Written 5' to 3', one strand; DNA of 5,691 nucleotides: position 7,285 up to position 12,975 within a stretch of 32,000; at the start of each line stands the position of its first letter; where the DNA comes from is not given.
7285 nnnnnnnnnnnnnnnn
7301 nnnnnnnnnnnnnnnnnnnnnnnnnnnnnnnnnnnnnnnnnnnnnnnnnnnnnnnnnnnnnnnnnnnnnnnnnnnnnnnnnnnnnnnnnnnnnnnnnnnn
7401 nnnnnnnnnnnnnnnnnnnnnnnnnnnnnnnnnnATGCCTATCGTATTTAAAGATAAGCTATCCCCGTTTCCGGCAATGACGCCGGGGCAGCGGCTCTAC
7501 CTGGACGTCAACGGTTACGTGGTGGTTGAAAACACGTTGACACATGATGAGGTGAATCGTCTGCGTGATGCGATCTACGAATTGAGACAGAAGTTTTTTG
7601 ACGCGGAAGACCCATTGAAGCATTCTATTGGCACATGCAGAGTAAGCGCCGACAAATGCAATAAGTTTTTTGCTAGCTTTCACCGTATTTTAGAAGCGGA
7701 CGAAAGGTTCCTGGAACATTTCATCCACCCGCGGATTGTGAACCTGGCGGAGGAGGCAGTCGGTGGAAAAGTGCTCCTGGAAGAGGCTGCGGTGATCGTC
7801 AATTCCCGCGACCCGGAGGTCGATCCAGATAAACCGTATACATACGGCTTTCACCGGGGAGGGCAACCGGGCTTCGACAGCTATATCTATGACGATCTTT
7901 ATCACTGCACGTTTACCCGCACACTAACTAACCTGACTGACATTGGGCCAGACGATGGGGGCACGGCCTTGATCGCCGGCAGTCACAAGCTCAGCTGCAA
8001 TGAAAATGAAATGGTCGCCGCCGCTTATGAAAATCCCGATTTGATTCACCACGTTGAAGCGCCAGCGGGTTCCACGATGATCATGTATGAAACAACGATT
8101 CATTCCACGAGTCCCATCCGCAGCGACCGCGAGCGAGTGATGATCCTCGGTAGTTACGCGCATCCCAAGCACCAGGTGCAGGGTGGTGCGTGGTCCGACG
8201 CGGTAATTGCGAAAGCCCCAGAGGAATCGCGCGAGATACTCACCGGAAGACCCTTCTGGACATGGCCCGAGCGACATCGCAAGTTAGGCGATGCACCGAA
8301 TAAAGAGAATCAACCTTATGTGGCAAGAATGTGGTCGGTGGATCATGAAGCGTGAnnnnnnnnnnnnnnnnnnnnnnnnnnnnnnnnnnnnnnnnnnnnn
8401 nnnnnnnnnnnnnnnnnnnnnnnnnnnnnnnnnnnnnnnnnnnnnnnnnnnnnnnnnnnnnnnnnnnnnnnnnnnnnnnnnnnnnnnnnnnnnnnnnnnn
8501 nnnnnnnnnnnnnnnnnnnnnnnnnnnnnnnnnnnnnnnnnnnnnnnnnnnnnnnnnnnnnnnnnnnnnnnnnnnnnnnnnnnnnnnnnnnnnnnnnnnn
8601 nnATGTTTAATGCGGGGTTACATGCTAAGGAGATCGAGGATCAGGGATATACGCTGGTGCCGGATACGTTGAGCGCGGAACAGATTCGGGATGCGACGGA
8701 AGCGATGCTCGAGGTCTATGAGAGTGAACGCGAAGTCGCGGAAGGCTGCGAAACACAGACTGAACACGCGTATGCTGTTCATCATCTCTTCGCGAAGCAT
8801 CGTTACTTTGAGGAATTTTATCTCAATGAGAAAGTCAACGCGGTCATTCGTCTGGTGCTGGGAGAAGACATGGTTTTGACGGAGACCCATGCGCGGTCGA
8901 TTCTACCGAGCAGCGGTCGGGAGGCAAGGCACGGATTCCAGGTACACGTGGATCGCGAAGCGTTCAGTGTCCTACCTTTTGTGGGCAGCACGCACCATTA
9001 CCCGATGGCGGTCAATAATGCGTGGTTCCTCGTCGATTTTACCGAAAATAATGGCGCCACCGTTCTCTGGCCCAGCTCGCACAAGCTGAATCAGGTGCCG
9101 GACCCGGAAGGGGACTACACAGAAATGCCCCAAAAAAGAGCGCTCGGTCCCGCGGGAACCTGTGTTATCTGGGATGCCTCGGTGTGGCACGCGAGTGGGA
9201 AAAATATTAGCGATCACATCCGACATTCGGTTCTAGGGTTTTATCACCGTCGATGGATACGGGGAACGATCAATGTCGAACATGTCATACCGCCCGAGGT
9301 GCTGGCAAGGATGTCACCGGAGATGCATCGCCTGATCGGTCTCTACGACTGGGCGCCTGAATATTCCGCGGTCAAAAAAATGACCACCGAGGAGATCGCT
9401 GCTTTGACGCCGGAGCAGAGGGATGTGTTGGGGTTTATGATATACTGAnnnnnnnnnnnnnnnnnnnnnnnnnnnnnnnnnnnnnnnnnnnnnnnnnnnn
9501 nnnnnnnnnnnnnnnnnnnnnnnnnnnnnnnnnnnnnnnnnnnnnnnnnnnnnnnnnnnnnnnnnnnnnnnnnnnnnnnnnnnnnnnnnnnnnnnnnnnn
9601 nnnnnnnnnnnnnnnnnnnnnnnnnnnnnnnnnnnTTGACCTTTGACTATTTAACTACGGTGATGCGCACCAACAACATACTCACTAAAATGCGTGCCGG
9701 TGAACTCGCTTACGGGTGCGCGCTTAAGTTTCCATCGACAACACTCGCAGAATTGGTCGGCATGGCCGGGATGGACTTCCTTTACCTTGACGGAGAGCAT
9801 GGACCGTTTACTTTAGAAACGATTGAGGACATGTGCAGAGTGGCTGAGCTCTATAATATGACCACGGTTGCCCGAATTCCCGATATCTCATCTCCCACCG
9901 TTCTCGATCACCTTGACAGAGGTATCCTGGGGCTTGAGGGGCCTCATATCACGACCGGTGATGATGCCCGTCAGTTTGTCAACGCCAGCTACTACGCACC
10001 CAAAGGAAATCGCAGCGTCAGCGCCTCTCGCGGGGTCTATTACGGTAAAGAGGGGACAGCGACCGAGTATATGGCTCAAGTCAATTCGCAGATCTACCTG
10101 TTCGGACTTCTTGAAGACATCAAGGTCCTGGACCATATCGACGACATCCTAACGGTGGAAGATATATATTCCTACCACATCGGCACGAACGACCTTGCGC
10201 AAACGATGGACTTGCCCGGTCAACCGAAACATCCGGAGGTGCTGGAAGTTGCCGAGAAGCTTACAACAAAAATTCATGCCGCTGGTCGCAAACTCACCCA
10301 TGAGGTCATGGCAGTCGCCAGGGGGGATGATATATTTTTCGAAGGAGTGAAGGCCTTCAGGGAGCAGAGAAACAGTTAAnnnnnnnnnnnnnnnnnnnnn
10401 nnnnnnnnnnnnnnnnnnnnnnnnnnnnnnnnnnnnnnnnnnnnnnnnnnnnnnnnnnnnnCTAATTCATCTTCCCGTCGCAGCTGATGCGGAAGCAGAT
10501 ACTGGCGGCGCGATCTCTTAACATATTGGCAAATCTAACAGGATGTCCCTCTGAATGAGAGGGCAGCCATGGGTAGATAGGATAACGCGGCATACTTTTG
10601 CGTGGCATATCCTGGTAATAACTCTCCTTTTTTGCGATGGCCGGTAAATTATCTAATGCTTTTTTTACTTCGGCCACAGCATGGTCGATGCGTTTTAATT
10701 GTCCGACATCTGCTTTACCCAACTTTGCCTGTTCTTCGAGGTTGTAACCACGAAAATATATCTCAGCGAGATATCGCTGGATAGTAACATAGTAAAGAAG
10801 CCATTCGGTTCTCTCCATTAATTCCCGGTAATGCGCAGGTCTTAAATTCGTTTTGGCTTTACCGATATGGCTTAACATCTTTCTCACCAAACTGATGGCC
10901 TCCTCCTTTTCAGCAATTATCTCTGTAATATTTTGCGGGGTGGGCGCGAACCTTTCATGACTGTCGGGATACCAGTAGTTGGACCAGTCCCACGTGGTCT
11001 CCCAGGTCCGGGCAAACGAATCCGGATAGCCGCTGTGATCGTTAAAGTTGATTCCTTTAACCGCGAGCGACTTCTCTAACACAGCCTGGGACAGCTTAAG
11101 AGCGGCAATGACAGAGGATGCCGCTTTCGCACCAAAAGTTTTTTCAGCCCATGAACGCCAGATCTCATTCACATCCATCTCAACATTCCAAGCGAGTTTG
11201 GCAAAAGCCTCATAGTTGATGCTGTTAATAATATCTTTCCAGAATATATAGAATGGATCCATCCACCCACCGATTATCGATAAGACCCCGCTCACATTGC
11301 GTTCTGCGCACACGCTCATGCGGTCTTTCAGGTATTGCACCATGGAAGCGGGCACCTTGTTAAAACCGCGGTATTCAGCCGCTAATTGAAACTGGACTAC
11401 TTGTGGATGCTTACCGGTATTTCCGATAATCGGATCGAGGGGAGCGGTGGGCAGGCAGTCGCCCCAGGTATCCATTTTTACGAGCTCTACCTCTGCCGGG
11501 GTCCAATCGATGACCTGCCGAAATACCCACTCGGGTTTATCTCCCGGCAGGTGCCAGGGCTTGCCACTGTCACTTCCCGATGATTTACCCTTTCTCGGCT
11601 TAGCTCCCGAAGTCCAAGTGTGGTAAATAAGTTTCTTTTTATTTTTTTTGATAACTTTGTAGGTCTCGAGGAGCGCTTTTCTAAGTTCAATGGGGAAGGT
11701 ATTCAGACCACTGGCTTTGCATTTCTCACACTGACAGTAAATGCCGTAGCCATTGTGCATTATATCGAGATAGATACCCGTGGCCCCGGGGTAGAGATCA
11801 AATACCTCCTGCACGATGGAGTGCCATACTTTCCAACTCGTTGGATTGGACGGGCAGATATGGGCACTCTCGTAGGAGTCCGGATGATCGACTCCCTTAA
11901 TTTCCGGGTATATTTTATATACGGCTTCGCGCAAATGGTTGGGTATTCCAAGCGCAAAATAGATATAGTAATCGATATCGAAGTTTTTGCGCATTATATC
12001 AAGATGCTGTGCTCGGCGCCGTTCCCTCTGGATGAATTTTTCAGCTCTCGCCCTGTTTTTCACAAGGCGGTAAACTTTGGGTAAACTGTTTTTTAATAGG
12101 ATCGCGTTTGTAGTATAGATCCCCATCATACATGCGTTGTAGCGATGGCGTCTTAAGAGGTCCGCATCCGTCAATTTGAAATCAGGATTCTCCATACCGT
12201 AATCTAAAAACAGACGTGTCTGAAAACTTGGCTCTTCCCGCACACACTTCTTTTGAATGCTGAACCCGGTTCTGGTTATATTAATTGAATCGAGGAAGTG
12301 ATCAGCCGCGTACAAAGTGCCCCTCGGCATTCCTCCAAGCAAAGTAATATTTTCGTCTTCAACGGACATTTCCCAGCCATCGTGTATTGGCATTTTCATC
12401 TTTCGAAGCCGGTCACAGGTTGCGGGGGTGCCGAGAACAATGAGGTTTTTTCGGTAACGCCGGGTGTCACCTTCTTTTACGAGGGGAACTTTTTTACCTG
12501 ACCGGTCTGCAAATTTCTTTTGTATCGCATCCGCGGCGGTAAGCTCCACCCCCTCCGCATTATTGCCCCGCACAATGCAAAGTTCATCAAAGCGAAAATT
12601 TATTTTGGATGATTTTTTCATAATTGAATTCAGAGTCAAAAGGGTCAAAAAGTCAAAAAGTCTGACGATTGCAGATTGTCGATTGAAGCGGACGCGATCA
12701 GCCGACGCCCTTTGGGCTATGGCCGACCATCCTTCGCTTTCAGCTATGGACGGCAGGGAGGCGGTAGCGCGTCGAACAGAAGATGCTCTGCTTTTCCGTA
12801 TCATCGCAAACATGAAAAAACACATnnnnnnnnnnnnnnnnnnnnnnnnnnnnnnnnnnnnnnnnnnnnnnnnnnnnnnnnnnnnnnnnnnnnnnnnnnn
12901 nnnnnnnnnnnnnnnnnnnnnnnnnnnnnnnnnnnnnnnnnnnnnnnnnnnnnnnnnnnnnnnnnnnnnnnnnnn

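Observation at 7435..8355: PhyH-fold paralogue with H-R-G instead of the H-x-D iron-binding motif (halogenase-like signature)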

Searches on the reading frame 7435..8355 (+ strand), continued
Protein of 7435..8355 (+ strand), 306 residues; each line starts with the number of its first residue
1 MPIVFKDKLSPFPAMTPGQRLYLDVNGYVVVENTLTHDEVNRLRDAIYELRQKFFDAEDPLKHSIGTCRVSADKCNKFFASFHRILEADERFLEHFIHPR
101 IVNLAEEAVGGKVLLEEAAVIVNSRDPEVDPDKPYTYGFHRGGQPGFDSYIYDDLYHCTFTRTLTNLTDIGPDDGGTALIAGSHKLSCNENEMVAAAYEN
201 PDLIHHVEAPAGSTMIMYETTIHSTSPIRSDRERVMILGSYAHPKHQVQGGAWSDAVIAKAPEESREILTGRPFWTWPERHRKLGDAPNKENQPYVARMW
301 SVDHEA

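Call 44: search_protein_families(library=ncbifam, proteins=[window:7435-8355:+], max_evalue=0.01)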
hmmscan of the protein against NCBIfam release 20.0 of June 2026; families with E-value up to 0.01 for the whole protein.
window:7435-8355:+ (306 aa): 0 families

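Call 46: search_protein_representatives(alignment_id=A2)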
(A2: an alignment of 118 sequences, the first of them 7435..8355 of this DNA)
Query: 118 sequences, 294 profile positions. Proteins with E-value up to 0.001 (for the whole library): 1271; up to 1e-10: 383; up to 1e-30: 99. The best 150 are listed.
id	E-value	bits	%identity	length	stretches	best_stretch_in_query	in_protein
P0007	1.0e-125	434.8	-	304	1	7-291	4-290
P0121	4.9e-103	360.4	-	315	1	7-284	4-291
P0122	1.7e-102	358.6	-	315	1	9-290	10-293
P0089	6.1e-102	356.8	-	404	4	9-131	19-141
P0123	2.3e-101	354.9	-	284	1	8-290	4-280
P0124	9.4e-99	346.3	-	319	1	5-291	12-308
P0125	1.1e-95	336.2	-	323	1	5-289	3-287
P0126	2.8e-92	325.1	-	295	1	9-291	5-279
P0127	1.2e-90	319.7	-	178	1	80-255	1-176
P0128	1.8e-89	315.9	-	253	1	69-256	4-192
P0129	7.8e-89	313.8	-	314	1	9-289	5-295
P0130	3.2e-84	298.6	-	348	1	9-285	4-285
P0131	7.0e-83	294.2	-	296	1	7-288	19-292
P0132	9.9e-82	290.4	-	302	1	1-169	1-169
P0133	2.1e-80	286.1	-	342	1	6-273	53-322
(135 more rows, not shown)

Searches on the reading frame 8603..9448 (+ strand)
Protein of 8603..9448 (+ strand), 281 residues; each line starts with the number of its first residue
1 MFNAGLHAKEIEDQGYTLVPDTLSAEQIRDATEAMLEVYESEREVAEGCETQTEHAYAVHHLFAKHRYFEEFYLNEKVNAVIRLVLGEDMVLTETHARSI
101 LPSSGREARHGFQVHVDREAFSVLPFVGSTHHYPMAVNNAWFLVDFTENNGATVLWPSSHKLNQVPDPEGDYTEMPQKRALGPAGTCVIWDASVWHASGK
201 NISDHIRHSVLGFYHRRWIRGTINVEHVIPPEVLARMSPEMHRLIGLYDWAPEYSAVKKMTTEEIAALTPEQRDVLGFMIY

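Call 5: search_protein_families(library=pfam, proteins=[window:8603-9448:+], max_evalue=0.01)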
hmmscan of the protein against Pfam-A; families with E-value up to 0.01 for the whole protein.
window:8603-9448:+ (281 aa): 1 family
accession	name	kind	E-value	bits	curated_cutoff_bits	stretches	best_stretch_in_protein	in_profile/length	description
PF05721.19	PhyH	-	4.3e-25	89.7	22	1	12-208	2-212/213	Phytanoyl-CoA dioxygenase (PhyH)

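Call 44: search_protein_families(library=ncbifam, proteins=[window:8603-9448:+], max_evalue=0.01)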
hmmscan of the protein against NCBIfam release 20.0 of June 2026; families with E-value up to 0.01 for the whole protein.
window:8603-9448:+ (281 aa): 1 family
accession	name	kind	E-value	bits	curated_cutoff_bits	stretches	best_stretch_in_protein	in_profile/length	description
TIGR02408.1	ectoine_ThpD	equivalog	7.2e-06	25.5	336.5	0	10-161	24-170/277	ectoine hydroxylase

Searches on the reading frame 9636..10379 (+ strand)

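Call 18: search_protein_families(library=pfam, proteins=[window:9636-10379:+], max_evalue=0.001)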
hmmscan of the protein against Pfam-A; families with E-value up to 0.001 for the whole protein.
window:9636-10379:+ (247 aa): 1 family
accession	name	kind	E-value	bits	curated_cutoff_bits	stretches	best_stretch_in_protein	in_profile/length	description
PF03328.21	HpcH_HpaI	-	2.2e-19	70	25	1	35-241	11-208/221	HpcH/HpaI aldolase/citrate lyase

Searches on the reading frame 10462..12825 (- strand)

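Call 18: search_protein_families(library=pfam, proteins=[window:10462-12825:-], max_evalue=0.001)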
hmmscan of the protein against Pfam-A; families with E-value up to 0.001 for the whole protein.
window:10462-12825:- (787 aa): 2 families
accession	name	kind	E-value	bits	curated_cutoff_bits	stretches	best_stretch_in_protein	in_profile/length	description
PF16126.11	DUF4838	-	7.6e-08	32.3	26.6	0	303-371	75-140/325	Domain of unknown function (DUF4838)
PF07477.17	Glyco_hydro_67C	-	0.00075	19.5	27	1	535-594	7-68/223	Glycosyl hydrolase family 67 C-terminus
